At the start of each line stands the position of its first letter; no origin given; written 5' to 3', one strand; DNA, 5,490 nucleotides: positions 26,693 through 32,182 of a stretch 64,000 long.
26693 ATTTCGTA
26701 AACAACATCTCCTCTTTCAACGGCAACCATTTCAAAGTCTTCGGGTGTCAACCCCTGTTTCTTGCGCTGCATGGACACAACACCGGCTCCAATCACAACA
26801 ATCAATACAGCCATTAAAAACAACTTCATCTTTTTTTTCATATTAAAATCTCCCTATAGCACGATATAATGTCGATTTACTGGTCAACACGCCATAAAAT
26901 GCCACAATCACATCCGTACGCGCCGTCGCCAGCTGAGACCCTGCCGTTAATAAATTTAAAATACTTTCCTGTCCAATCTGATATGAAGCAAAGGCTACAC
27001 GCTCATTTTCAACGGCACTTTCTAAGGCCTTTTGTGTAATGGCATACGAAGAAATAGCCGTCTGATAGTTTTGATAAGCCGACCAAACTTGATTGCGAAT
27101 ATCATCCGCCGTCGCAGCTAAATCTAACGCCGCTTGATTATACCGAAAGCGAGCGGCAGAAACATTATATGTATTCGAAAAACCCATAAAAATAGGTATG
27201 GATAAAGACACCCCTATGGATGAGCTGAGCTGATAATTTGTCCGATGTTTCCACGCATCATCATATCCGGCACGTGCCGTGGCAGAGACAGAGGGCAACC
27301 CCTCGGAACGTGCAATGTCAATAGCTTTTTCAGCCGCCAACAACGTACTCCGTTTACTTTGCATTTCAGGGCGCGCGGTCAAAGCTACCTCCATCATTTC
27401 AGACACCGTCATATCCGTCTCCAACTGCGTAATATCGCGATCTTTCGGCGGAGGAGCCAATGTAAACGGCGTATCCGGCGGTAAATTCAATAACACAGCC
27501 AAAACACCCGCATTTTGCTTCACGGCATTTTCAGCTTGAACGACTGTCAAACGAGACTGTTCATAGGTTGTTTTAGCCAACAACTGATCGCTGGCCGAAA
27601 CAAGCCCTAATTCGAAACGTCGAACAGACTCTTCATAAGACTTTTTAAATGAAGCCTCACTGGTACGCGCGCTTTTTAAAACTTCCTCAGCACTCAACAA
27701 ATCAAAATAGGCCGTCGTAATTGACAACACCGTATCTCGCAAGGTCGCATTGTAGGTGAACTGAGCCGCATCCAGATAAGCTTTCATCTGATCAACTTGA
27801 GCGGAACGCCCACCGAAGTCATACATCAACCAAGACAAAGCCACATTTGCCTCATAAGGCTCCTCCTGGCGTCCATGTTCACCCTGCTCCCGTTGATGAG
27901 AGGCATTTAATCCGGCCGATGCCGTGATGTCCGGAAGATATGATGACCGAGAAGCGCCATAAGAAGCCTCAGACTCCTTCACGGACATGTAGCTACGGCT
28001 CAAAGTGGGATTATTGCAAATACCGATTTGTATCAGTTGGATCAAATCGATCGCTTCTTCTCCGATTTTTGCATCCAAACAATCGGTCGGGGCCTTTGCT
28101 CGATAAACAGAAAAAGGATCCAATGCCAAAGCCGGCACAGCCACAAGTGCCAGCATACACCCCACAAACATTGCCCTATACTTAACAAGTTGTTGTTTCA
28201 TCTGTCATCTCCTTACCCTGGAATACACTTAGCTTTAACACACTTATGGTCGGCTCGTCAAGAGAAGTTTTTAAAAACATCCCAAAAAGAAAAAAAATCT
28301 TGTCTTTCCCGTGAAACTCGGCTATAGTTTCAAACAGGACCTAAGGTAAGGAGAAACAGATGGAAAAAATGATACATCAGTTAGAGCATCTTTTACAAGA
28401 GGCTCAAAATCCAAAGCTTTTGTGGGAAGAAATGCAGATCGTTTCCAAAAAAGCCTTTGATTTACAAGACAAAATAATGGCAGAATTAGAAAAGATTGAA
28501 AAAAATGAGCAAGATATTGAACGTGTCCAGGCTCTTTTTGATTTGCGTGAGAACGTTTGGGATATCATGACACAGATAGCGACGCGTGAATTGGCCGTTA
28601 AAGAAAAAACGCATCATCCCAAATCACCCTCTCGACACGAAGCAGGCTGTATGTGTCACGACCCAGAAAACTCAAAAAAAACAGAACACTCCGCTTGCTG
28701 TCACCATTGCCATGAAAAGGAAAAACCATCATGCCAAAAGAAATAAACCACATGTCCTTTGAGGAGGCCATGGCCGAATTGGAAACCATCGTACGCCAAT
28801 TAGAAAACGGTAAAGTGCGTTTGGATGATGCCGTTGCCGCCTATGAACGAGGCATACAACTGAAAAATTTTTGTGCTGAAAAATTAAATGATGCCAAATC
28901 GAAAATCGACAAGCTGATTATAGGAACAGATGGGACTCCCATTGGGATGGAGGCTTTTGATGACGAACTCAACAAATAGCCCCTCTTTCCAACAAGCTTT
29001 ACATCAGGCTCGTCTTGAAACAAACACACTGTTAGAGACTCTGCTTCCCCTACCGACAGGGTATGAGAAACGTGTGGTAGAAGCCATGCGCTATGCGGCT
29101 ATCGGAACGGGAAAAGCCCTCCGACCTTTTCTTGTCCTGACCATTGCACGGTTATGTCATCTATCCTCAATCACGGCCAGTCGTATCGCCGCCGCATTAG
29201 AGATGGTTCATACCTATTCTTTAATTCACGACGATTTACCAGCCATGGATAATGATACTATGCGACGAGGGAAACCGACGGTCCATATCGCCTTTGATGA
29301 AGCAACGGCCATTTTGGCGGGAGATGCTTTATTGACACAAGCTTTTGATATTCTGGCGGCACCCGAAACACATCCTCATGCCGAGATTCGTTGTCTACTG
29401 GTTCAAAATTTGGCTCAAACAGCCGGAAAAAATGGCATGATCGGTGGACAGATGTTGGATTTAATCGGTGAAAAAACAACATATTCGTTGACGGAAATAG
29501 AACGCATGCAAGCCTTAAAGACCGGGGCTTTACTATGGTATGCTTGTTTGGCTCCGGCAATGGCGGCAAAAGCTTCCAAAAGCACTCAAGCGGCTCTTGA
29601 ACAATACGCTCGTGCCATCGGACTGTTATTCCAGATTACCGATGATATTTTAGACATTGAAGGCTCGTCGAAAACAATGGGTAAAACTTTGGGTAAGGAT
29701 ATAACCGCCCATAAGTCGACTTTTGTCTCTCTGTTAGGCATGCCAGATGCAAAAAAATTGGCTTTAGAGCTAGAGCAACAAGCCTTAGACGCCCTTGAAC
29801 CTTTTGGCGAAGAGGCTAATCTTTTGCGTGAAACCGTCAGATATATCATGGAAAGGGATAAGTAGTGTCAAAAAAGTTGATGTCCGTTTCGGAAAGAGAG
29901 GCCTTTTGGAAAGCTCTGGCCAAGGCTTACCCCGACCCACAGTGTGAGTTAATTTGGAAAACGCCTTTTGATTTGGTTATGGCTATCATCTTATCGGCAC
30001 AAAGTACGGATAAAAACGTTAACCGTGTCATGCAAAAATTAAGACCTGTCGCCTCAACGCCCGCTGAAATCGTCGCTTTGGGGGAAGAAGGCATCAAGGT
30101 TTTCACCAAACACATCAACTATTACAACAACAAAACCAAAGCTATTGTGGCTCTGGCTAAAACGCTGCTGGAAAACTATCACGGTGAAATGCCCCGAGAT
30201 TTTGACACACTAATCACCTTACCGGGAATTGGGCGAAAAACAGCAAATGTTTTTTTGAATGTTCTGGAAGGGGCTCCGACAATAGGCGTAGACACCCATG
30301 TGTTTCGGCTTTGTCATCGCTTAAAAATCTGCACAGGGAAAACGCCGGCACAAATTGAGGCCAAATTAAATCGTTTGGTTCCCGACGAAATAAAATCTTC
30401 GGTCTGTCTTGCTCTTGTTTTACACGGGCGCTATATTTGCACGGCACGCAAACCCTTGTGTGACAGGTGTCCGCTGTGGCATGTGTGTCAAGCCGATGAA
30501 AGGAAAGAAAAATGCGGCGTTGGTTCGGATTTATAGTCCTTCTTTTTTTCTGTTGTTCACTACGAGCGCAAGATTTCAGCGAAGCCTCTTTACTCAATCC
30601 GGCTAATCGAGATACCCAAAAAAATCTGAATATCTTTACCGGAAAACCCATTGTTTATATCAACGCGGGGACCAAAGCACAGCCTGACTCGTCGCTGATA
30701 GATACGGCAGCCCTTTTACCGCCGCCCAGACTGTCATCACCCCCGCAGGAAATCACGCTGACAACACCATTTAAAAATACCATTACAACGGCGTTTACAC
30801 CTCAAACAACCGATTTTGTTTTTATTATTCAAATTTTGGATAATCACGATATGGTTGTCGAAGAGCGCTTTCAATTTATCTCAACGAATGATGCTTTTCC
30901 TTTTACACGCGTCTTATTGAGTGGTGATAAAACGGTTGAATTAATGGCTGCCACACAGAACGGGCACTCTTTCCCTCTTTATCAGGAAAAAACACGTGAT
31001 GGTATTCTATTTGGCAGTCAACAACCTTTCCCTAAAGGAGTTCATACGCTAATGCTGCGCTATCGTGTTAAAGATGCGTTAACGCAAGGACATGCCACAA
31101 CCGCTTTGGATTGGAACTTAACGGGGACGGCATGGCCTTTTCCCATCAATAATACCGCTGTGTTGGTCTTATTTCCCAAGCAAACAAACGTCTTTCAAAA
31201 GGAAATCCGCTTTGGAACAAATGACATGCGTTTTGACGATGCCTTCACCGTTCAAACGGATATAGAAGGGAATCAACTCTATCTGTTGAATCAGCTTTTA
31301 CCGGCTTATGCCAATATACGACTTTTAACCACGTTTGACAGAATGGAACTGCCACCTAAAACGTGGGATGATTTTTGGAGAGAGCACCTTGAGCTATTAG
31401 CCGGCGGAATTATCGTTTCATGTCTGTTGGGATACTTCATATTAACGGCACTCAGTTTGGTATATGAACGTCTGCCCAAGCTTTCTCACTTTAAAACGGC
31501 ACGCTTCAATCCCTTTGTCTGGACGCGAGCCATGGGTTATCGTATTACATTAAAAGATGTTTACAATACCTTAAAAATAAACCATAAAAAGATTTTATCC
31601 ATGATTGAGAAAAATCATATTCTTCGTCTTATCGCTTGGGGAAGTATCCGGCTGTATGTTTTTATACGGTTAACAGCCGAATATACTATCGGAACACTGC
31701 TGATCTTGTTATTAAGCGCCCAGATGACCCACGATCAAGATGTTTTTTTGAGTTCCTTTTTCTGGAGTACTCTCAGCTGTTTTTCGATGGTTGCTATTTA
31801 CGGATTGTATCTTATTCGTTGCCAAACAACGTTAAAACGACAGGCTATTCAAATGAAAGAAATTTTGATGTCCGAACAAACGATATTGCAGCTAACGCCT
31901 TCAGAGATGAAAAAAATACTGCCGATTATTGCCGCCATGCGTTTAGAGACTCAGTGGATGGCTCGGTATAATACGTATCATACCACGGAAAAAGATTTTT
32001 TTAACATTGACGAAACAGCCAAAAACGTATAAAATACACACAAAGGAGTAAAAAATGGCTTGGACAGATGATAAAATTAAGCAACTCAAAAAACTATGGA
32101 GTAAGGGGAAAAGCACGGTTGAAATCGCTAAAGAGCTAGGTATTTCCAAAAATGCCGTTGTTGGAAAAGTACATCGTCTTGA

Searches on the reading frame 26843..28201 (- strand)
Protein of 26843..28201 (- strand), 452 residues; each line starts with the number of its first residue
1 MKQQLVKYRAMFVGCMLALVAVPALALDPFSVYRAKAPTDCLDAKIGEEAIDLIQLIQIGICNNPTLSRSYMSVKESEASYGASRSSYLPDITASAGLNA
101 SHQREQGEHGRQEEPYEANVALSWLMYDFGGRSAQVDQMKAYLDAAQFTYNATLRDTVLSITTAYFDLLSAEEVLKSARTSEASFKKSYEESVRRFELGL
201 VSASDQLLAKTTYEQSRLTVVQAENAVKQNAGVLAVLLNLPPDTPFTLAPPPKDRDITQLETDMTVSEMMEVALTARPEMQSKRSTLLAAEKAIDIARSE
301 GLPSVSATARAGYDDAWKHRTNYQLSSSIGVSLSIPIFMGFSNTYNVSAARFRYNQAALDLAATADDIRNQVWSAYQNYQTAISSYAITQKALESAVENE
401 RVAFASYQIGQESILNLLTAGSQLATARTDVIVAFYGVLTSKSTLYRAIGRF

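Call 50: search_protein_families(library=pfam, proteins=[window:26843-28201:-], max_evalue=0.00001)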
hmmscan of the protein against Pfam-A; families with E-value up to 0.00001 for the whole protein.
window:26843-28201:- (452 aa): 1 family
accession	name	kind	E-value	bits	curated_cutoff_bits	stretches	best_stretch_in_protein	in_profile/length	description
PF02321.23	OEP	-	9.6e-54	182.5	22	2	267-450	2-187/187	Outer membrane efflux protein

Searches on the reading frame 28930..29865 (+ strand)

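Call 51: search_protein_families(library=pfam, proteins=[window:28930-29865:+], max_evalue=0.00001)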
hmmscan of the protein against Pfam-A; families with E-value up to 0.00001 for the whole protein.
window:28930-29865:+ (311 aa): 1 family
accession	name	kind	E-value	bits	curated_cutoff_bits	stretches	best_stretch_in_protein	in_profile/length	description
PF00348.22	polyprenyl_synt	-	1.9e-53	181.7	27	1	47-275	2-223/251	Polyprenyl synthetase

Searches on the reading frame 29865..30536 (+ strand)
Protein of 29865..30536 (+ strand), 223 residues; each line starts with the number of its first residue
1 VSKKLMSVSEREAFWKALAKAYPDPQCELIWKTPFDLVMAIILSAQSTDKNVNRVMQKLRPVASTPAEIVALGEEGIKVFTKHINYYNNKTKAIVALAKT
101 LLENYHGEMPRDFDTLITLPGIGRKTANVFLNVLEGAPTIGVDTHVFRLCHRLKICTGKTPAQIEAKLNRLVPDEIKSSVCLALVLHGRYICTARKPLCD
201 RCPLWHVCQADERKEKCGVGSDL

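Call 51: search_protein_families(library=pfam, proteins=[window:29865-30536:+], max_evalue=0.00001)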
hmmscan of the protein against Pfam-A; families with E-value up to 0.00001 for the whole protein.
window:29865-30536:+ (223 aa): 3 families
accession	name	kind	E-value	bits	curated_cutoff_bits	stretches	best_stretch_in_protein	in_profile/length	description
PF00730.31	HhH-GPD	-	3.7e-19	69.5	26.2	1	40-173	2-107/108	HhH-GPD superfamily base excision DNA repair protein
PF00633.29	HHH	-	3.3e-07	30.3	24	1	105-132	2-29/30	Helix-hairpin-helix motif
PF10576.14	EndIII_4Fe-2S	-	6.5e-06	26.7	20.5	1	192-208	1-17/17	Iron-sulfur binding domain of endonuclease III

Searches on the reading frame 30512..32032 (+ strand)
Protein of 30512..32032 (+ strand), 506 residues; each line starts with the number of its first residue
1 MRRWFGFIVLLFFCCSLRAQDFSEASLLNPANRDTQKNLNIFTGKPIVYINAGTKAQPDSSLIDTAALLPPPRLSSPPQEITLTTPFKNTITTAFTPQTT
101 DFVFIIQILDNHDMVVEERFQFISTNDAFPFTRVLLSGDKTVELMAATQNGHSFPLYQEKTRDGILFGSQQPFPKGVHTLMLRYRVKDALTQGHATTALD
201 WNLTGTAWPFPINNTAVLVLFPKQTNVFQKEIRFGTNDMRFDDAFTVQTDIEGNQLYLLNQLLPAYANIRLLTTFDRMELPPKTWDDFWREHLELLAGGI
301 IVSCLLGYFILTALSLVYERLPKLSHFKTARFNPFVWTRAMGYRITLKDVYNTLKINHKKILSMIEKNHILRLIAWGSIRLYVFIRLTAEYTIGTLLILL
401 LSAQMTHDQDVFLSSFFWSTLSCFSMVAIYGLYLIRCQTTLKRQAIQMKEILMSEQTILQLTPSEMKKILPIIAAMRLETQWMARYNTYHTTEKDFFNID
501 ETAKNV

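Call 51: search_protein_families(library=pfam, proteins=[window:30512-32032:+], max_evalue=0.00001)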
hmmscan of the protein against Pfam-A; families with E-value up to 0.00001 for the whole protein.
window:30512-32032:+ (506 aa): 1 family
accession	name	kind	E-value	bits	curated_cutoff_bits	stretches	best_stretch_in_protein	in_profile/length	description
PF09972.14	DUF2207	-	3.7e-11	44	24.4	1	142-241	44-140/172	Predicted membrane protein (DUF2207) N-terminal domain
